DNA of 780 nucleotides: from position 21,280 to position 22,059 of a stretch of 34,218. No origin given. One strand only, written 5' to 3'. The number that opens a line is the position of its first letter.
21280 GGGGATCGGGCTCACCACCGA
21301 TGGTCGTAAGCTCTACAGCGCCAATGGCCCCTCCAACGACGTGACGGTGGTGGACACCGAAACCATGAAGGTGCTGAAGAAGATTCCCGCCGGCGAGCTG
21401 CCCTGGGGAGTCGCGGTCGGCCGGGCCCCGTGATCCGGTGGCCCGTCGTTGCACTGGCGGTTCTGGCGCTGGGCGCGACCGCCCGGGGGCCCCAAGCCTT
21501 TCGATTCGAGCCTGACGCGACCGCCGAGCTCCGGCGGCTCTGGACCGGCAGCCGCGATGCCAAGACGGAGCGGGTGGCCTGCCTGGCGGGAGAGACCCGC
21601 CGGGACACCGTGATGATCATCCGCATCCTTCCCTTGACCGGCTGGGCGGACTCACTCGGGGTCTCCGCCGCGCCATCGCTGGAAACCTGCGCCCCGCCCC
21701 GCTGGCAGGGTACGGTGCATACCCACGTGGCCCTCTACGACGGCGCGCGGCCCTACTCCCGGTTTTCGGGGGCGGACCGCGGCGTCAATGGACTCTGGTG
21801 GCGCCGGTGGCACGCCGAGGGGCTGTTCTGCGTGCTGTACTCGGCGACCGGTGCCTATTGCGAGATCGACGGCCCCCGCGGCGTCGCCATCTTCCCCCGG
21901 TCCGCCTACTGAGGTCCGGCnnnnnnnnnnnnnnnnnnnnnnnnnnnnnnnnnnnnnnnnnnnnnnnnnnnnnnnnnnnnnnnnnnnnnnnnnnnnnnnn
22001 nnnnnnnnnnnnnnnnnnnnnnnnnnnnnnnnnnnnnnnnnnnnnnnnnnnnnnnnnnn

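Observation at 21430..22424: Tandem paralogous secreted Cys-rich proteins with a JAB/MPN-like metal motif at the end of the xoxF operon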

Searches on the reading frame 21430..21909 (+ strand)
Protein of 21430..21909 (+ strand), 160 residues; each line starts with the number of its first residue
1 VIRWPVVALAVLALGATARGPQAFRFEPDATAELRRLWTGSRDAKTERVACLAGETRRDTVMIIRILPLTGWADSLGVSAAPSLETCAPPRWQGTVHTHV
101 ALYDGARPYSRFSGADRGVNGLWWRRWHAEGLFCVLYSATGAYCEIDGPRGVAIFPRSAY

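Call 4: search_protein_families(library=pfam, proteins=[window:21430-21909:+], max_evalue=10)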
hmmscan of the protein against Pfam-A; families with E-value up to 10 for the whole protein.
window:21430-21909:+ (160 aa): 0 families

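Call 5: search_protein_families(library=ncbifam, proteins=[window:21430-21909:+], max_evalue=10)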
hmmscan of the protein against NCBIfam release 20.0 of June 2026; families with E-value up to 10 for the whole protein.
window:21430-21909:+ (160 aa): 0 families

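Call 9: find_homologous_proteins(query=window:21430-21909:+, max_evalue=0.001)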
Query window:21430-21909:+ (160 aa): 210 proteins with E <= 0.001 among 442 candidates; the best 120 are listed.
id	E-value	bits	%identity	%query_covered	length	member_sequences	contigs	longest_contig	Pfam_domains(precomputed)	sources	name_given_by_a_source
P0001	1.7e-104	365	100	100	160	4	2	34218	-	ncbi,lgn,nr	ncbi:MAG: hypothetical protein H0T50_11730 [Gemmatimonadales bacterium]|nr:hypothetical protein [Gem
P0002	3.9e-87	308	84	100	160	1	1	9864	-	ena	-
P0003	2.4e-86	306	84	100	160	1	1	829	-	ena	-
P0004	5.1e-84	298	86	88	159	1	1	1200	-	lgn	-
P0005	9.3e-84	297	82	100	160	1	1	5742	-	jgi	jgi:hypothetical protein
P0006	3.1e-82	292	84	89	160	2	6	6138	-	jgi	jgi:hypothetical protein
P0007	9.8e-82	291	84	90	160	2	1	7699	-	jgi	jgi:hypothetical protein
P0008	1.1e-81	290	83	88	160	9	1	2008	-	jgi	jgi:hypothetical protein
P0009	1.6e-81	290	81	100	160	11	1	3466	-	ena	-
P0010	1.7e-81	290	81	100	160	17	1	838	-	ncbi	-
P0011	2.4e-81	289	80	100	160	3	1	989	-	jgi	jgi:hypothetical protein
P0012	6.3e-81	288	79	100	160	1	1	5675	-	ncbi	ncbi:MAG: hypothetical protein ACREM9_13775 [Gemmatimonadales bacterium]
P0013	1.1e-80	287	81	100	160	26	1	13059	-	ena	-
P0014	1.3e-80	287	79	100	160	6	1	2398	-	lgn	-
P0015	1.4e-80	287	79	100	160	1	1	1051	-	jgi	jgi:hypothetical protein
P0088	2.2e-73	263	71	100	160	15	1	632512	-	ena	-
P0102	4.4e-72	259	71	100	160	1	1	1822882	-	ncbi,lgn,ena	-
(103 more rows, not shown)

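Call 16: search_solved_structures(query=A1, max_evalue=10, show_alignments=3)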
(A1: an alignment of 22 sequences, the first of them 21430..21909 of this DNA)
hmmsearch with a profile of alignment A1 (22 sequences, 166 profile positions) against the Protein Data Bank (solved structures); distinct sequences matched with E-value up to 10: 3.
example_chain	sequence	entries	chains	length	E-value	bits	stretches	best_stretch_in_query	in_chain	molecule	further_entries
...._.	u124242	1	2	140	0.19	14.7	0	120-146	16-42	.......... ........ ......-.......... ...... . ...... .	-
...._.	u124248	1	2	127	0.21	14.6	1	120-146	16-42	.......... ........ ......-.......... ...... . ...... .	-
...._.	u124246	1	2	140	1.1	12.3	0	123-146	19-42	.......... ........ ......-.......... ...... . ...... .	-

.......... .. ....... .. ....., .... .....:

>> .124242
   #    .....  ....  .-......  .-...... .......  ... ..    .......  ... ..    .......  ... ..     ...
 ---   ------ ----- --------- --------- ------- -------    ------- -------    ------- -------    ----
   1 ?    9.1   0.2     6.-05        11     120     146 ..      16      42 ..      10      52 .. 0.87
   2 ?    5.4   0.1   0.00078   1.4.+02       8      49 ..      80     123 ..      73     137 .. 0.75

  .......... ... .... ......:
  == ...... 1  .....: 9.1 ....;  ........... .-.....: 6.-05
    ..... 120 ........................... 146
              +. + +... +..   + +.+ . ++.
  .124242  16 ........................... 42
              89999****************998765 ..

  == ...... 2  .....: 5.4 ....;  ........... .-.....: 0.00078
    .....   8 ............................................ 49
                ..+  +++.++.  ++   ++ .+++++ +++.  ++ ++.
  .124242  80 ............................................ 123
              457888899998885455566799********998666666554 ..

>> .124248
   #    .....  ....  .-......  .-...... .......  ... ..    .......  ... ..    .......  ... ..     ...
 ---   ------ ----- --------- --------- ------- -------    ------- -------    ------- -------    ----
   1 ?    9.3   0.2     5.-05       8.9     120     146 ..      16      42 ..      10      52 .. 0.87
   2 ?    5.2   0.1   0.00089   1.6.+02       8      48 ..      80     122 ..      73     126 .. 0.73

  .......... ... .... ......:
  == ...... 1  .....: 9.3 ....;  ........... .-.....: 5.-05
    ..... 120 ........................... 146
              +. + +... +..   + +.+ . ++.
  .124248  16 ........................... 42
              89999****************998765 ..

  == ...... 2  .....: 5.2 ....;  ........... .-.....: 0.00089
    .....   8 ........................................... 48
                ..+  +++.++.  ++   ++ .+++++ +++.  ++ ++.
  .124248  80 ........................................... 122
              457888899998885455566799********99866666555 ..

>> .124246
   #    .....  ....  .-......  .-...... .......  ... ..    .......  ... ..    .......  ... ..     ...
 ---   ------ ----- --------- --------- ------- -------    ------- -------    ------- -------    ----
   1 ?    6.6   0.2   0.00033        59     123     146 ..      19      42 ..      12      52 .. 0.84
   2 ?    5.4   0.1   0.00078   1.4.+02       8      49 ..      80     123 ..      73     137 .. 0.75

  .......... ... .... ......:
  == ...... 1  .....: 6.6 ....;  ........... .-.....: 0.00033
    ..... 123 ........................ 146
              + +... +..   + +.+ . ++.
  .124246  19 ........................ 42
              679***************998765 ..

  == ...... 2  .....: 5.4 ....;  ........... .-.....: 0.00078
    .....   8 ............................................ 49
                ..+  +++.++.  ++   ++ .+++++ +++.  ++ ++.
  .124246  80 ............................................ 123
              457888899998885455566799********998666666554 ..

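Call 17: find_encoding_contigs(protein=P0102, flank=10000, max_places=2)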
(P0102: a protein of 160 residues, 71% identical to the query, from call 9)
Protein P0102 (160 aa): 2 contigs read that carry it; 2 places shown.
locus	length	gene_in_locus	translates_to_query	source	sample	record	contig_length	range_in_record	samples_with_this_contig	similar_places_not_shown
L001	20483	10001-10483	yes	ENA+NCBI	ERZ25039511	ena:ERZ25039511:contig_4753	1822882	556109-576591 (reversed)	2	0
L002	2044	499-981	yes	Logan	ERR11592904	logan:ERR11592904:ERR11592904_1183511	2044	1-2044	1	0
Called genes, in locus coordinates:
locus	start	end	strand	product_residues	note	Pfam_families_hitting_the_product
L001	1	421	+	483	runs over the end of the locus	PF20123:DUF6513, PF00809:Pterin_bind, PF14251:PterinBD-DUF4346 (weak)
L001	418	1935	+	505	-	PF04715:, PF00425:Chorismate_bind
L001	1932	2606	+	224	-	PF00117:GATase, PF07722:Peptidase_C26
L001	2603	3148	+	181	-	PF04289:DUF447_N, PF20766:DUF447_C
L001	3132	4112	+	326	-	PF00288:GHMP_kinases_N, PF08544:GHMP_kinases_C (weak)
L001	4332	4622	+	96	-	-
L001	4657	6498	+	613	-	PF01011:PQQ, PF13360:PQQ_2, PF01011:PQQ, PF13570:Beta-prop_ACSF4 (weak)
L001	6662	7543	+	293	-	-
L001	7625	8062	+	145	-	PF13442:Cytochrome_CBB3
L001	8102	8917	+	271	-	-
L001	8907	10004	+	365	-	-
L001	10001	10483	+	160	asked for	-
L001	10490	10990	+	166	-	-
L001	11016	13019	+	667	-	PF01432:Peptidase_M3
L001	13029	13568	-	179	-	PF04173:DoxD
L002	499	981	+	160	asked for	-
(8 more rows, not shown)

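Call 18: find_encoding_contigs(protein=P0088, flank=10000, max_places=2)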
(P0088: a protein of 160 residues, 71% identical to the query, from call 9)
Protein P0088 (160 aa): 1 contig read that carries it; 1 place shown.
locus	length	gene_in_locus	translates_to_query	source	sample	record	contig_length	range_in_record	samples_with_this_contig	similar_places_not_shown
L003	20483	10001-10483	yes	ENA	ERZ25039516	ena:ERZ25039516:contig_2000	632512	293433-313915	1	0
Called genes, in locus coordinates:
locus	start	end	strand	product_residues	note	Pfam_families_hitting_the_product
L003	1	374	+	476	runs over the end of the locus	PF20123:DUF6513, PF00809:Pterin_bind (weak), PF14251:PterinBD-DUF4346 (weak)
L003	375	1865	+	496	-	PF04715:, PF00425:Chorismate_bind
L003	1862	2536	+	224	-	PF00117:GATase, PF07722:Peptidase_C26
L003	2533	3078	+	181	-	PF04289:DUF447_N, PF20766:DUF447_C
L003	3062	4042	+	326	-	PF00288:GHMP_kinases_N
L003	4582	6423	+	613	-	PF01011:PQQ, PF13360:PQQ_2, PF01011:PQQ, PF13570:Beta-prop_ACSF4 (weak)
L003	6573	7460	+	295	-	PF00497:SBP_bac_3 (weak)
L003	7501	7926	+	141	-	PF13442:Cytochrome_CBB3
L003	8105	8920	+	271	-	-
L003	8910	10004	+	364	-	-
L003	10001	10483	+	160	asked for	-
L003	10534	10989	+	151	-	-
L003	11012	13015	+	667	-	PF01432:Peptidase_M3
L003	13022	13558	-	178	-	PF04173:DoxD, PF07681:DoxX (faint)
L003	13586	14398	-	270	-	PF02129:Peptidase_S15 (weak), PF00326:Peptidase_S9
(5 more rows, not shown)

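Call 21: predict_structure(alignment_id=A1)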
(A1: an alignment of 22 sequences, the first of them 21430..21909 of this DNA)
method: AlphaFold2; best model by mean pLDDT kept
length: 160 residues; sequences in the alignment: 22
mean_pLDDT: 49.9   pTM: 0.48
mean pLDDT of the five models: 49.9, 47.1, 45.0, 40.9, 40.4
residues with pLDDT >= 90: 0; 70-90: 26; 50-70: 42; < 50: 92
segments of 3 or more residues with pLDDT < 50: 15-21, 71-132, 136-138, 141-160
pLDDT, mean of each block of 10 residues (from residue 1): 67 52 69 77 64 62 64 40 44 37 33 33 39 49 38 29
secondary structure, 60 per line:
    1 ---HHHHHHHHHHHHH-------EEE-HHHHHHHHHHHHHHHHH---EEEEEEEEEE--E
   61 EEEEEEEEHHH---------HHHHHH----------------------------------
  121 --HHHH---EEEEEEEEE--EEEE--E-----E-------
elements in order: H4-16 E24-26 H28-44 E48-57 E60-68 H81-86 H123-126 E130-138 E141-144

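Call 22: search_protein_representatives(alignment_id=A1)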
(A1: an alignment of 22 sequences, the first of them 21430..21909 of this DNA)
Query: 22 sequences, 166 profile positions. Proteins with E-value up to 0.001 (for the whole library): 129; up to 1e-10: 99; up to 1e-30: 44. The best 129 are listed.
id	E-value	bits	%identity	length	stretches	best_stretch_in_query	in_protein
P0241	2.7e-67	242.0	-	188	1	15-165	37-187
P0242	1.9e-57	210.0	-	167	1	9-165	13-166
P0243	5.0e-57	208.6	-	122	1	47-165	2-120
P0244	4.5e-52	192.5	-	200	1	23-154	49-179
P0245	7.3e-51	188.6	-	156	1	24-151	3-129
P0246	4.9e-50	185.9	-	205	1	57-165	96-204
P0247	6.5e-50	185.5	-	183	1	25-153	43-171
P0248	1.4e-48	181.1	-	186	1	24-156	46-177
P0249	5.8e-47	175.9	-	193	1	18-156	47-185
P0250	1.2e-45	171.6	-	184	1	22-154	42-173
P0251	4.4e-45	169.8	-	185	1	15-160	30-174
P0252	3.8e-44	166.7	-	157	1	31-142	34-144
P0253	1.1e-43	165.2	-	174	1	6-154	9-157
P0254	1.2e-43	165.1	-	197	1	24-161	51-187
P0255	7.7e-42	159.2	-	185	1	4-152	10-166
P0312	2.9e-17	79.3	-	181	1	8-149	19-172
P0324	3.6e-14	69.2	-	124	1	34-149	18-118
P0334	3.6e-12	62.7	-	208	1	32-150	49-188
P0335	4.7e-12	62.3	-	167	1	4-149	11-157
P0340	1.2e-10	57.7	-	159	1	19-150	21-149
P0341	6.5e-10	55.3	-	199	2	60-150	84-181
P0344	1.8e-09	53.9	-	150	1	20-156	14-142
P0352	1.1e-07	48.2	-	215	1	18-156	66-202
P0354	4.6e-07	46.1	-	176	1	40-150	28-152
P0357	3.3e-06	43.3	-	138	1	5-110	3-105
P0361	1.9e-05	40.9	-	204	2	28-108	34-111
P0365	1.3e-04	38.1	-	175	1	23-109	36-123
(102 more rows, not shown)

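Call 26: search_protein_families(library=pfam, alignment_id=A2, max_evalue=10)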
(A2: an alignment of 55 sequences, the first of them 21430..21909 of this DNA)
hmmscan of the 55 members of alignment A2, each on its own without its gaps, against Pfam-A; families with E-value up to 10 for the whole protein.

A. member 1, window:21430-21909:+ (160 aa): 0 families

B. families by the number of members that match (of 55 scanned): 8 families
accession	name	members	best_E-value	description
PF09391.15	DUF2000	2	0.07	Protein of unknown function (DUF2000)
PF14464.11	Prok-JAB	1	0.0051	Prokaryotic homologs of the JAB domain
PF18628.8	P2_N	1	0.059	Viral coat protein P2 N-terminal domain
PF14220.11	DUF4329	1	0.065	Domain of unknown function (DUF4329)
PF06679.17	DUF1180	1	0.099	Membrane protein FAM174-like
PF24322.2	Tle3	1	0.13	T6SS Tle3 phospholipase effector domain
PF10742.14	DUF2555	1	0.26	Protein of unknown function (DUF2555)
PF13663.11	DUF4148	1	0.85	Domain of unknown function (DUF4148)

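Call 27: search_solved_structures(query=A2, max_evalue=10, show_alignments=3)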
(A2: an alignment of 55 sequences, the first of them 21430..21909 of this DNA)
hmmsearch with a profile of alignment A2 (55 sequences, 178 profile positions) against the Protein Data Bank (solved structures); distinct sequences matched with E-value up to 10: 0.

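Call 29: find_homologous_proteins(query=A3, max_evalue=0.001)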
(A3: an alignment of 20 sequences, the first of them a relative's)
Query A3 (20 sequences) (181 aa, profile of the alignment): 49 proteins with E <= 0.001 among 3761 candidates.
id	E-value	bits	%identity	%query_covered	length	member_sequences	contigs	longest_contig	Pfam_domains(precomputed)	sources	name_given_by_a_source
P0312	1.8e-40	156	100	100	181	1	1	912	-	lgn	-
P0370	5.4e-39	151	39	75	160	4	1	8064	-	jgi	jgi:hypothetical protein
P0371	1.7e-38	150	39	73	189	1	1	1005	-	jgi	jgi:hypothetical protein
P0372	2.0e-38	150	39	71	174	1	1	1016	-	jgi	jgi:hypothetical protein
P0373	3.0e-38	149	36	76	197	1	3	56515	-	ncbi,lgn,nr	ncbi:MAG TPA: hypothetical protein VFS44_07580 [Gemmatimonadaceae bacterium]|nr:hypothetical protein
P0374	4.6e-38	148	33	71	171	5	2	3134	-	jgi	jgi:hypothetical protein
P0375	4.6e-38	148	33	71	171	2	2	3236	-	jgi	jgi:hypothetical protein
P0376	5.0e-38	148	29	92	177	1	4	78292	-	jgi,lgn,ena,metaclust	metaclust:\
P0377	2.6e-37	146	32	71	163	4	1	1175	-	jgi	jgi:hypothetical protein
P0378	3.9e-37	145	33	85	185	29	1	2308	-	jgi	jgi:hypothetical protein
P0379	5.2e-37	145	31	93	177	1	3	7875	-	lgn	-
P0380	6.0e-37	145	36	74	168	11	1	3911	-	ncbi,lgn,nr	ncbi:MAG TPA: hypothetical protein VHR43_14575 [Gemmatimonadales bacterium]|nr:hypothetical protein 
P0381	7.5e-37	145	32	95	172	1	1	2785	-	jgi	jgi:hypothetical protein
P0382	9.0e-37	144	37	71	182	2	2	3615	-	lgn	-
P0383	1.2e-36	144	36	71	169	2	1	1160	-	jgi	jgi:hypothetical protein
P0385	3.5e-36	142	33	71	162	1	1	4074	-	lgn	-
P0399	8.3e-35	138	36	74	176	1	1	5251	-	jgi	jgi:hypothetical protein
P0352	1.9e-31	127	32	38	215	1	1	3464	-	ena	-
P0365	2.9e-27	113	-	-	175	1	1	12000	-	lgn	-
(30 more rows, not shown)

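Call 32: find_encoding_contigs(protein=P0376, flank=10000, max_places=1)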
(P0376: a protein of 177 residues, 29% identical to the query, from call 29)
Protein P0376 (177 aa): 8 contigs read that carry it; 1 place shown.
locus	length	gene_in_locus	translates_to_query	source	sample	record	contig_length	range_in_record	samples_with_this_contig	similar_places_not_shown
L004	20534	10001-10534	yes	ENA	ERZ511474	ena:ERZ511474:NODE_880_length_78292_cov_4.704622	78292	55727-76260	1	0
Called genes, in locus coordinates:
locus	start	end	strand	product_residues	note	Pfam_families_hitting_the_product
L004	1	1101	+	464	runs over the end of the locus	PF20123:DUF6513, PF00809:Pterin_bind (weak), PF14251:PterinBD-DUF4346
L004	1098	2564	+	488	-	PF04715:, PF00425:Chorismate_bind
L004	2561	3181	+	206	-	PF00117:GATase, PF07722:Peptidase_C26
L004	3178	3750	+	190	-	PF04289:DUF447_N, PF20766:DUF447_C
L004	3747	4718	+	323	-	PF00288:GHMP_kinases_N, PF08544:GHMP_kinases_C (weak)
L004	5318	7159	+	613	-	PF01011:PQQ, PF13570:Beta-prop_ACSF4 (faint), PF13360:PQQ_2, PF01011:PQQ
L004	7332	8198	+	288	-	-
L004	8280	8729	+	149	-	PF13442:Cytochrome_CBB3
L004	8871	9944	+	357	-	-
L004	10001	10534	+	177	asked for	-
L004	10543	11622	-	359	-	PF00365:PFK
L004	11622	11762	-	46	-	PF10262:Rdx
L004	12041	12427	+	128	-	PF13442:Cytochrome_CBB3, PF00034:Cytochrom_C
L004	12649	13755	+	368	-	-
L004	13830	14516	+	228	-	PF01978:TrmB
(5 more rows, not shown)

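Call 33: find_encoding_contigs(protein=P0373, flank=10000, max_places=1)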
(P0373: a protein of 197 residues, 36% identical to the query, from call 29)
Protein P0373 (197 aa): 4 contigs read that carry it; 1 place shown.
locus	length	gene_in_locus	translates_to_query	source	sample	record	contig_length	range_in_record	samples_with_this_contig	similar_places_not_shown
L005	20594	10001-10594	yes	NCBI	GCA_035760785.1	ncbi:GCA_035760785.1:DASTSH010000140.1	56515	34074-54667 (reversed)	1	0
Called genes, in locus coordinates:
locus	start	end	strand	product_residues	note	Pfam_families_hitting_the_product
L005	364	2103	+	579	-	PF01011:PQQ, PF13570:Beta-prop_ACSF4 (faint), PF13360:PQQ_2, PF01011:PQQ, PF13360:PQQ_2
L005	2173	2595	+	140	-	-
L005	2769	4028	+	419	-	-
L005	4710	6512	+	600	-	PF01011:PQQ, PF13360:PQQ_2, PF13570:Beta-prop_ACSF4 (faint), PF13360:PQQ_2 (weak), PF01011:PQQ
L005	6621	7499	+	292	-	-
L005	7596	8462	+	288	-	-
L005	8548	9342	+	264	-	-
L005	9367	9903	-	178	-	PF04173:DoxD, PF07681:DoxX (weak)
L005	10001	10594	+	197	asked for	-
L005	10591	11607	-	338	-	PF00288:GHMP_kinases_N, PF08544:GHMP_kinases_C (weak)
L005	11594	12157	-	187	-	PF04289:DUF447_N, PF20766:DUF447_C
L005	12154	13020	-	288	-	PF01063:Aminotran_4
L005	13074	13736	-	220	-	PF00117:GATase, PF07722:Peptidase_C26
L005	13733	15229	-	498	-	PF04715:, PF00425:Chorismate_bind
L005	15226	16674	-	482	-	PF20123:DUF6513, PF00809:Pterin_bind (faint), PF14251:PterinBD-DUF4346 (weak)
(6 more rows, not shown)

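Call 34: find_encoding_contigs(protein=P0365, flank=10000, max_places=1)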
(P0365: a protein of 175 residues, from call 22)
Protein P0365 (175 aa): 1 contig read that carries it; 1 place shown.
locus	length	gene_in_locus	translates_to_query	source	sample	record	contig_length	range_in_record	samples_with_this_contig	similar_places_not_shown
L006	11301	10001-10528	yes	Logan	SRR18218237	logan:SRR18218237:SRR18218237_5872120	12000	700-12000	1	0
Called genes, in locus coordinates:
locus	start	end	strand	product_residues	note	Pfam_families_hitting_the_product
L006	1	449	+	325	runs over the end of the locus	PF18906:Phage_tube_2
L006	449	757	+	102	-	-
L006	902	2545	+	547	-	PF06791:TMP_2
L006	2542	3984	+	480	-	-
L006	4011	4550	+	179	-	-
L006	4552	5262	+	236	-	-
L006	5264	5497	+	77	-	-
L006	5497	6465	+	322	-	-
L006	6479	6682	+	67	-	-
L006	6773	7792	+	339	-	-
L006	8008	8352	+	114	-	PF18909:dGTP_diPhyd_N (weak)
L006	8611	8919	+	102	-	-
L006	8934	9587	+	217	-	PF14359:DUF4406 (faint)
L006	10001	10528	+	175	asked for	-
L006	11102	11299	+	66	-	?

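Call 37: find_related_loci(query=A1, collection=genome_contigs, flank=10000)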
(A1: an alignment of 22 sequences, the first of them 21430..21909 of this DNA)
Query A1 (160 aa) in genome_contigs; peptide patterns used: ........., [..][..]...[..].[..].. (x = any residue, [..] = any of these).
118 stretches matched a pattern; 100 encode a relative of the query (tblastn E <= 1e-3); the best 80 are kept; 80 distinct loci.
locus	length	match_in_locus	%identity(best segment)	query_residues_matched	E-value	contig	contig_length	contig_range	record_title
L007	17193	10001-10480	83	1-160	1e-81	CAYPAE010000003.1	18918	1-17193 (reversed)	MAG TPA_asm: uncultured Gemmatimonadaceae bacterium isolate binchicken_co292_86 genome assembly, contig: NODE_272_length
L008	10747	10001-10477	74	1-160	4e-76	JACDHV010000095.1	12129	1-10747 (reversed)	MAG: Gemmatimonadales bacterium isolate MGR_bin447 SD2911_NODE_978_length_12129_cov_1.478004, whole genome shotgun seque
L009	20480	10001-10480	79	1-160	7e-76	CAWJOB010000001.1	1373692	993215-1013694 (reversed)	MAG: uncultured Gemmatimonadales bacterium isolate MFD02840.bin.2.331 genome assembly, contig: contig_1073, whole genome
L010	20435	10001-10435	80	16-160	9e-76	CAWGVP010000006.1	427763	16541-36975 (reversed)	MAG: uncultured Gemmatimonadales bacterium isolate MFD09206.bin.1.208 genome assembly, contig: contig_5898, whole genome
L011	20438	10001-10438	79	15-160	5e-74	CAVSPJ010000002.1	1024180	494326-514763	MAG: uncultured Gemmatimonadales bacterium isolate MFD01275.bin.2.206 genome assembly, contig: contig_1893, whole genome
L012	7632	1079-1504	77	19-160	8e-74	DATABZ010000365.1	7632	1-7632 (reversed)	MAG TPA_asm: Gemmatimonadales bacterium isolate SMAG_U6711 k141_59589, whole genome shotgun sequence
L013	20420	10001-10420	76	21-160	2e-70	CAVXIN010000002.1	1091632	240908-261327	MAG: uncultured Gemmatimonadales bacterium isolate MFD03066.bin.2.169 genome assembly, contig: contig_13280, whole genom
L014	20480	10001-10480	71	1-160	2e-70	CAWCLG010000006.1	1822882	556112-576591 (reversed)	MAG: uncultured Gemmatimonadales bacterium isolate MFD03602.bin.2.71 genome assembly, contig: contig_4753, whole genome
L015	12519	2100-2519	74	21-160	2e-69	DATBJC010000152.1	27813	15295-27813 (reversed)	MAG TPA_asm: Gemmatimonadales bacterium isolate SMAG_U3910 k141_1211176, whole genome shotgun sequence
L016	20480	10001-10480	69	1-160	2e-67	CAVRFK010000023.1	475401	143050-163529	MAG: uncultured Gemmatimonadales bacterium isolate MFD04935.bin.2.102 genome assembly, contig: contig_268, whole genome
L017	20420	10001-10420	74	21-160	1e-66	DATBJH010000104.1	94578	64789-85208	MAG TPA_asm: Gemmatimonadales bacterium isolate SMAG_U3915 k141_2223270, whole genome shotgun sequence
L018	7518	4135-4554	72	21-160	1e-64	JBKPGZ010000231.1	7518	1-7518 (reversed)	MAG: Gemmatimonadota bacterium isolate HAY_GB_MAG_00023 HAY_GB_000000101277, whole genome shotgun sequence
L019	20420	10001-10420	71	21-160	6e-64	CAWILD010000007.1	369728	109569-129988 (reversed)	MAG: uncultured Gemmatimonadales bacterium isolate MFD05176.bin.1.238 genome assembly, contig: contig_23573, whole genom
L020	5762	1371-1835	65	6-160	4e-60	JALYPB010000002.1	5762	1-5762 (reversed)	MAG: Gemmatimonadota bacterium isolate MDV bin26 SD1454-56_k127_1565323, whole genome shotgun sequence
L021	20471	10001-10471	62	7-160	4e-59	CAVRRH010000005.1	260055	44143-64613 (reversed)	MAG: uncultured Gemmatimonadales bacterium isolate MFD04850.bin.2.341 genome assembly, contig: contig_144312, whole geno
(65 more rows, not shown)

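Call 40: predict_structure(alignment_id=A4)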
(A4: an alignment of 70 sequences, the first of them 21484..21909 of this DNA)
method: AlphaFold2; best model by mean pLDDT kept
length: 142 residues; sequences in the alignment: 70
mean_pLDDT: 86.8   pTM: 0.83
mean pLDDT of the five models: 86.8, 84.2, 82.9, 81.8, 81.6
residues with pLDDT >= 90: 72; 70-90: 58; 50-70: 11; < 50: 1
segments of 3 or more residues with pLDDT < 50: none
pLDDT, mean of each block of 10 residues (from residue 1): 87 97 90 94 95 61 83 94 80 86 89 93 92 76 83
secondary structure, 60 per line:
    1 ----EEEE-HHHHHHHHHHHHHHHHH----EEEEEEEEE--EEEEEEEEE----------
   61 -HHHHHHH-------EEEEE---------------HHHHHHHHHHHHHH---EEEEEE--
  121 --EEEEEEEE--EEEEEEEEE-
elements in order: E5-8 H10-26 E31-39 E42-50 H62-68 E76-80 H96-109 E113-118 E123-130 E133-141
